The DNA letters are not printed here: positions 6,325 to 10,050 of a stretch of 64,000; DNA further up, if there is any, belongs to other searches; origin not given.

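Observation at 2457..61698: Dispersed, heavily over-represented 15-23 nt motif (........)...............: at least 23 copies in 64 kb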

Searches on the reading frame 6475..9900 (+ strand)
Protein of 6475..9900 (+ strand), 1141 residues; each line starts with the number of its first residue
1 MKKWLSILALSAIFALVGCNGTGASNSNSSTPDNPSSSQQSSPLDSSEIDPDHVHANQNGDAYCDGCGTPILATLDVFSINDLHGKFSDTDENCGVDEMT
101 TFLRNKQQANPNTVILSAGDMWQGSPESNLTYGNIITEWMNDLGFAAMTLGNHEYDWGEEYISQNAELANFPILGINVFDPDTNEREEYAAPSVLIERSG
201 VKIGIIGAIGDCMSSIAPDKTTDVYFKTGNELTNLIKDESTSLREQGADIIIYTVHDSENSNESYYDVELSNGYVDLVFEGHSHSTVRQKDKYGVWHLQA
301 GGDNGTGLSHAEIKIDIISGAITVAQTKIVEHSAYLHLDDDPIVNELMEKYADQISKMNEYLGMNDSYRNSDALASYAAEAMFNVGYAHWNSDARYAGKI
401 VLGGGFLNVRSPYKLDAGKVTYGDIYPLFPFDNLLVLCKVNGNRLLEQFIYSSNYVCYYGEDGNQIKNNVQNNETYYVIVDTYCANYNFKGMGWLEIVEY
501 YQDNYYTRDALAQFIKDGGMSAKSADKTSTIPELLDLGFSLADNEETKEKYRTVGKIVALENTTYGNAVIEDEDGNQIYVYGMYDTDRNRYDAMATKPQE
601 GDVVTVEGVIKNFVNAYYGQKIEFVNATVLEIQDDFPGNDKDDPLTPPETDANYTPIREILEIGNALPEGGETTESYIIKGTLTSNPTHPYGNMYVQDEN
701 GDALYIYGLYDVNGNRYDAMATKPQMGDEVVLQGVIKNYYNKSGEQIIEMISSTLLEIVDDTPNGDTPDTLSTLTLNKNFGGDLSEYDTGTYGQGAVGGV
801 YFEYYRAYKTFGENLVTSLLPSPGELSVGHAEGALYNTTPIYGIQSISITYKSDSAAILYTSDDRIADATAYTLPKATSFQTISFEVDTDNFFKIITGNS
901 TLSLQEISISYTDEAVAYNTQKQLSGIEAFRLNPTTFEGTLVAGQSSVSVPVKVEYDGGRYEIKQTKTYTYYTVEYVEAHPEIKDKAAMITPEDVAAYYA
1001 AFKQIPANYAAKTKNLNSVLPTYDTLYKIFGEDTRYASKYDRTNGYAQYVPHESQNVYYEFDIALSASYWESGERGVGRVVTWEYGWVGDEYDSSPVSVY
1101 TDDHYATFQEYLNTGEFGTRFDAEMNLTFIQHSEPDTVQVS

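Call 14: search_protein_families(library=pfam, proteins=[window:6475-9900:+], max_evalue=0.001)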
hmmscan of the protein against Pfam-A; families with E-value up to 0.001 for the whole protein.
window:6475-9900:+ (1141 aa): 3 families
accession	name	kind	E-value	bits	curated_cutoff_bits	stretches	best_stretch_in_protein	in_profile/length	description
PF00149.33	Metallophos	-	4.6e-08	34.2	21.5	1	80-285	6-190/191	Calcineurin-like phosphoesterase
PF02872.23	5_nucleotid_C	-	1.2e-05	25.9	23.6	1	408-448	47-85/158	5'-nucleotidase, C-terminal domain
PF00545.25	Ribonuclease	-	3.2e-05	24.8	24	1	1034-1110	33-96/98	ribonuclease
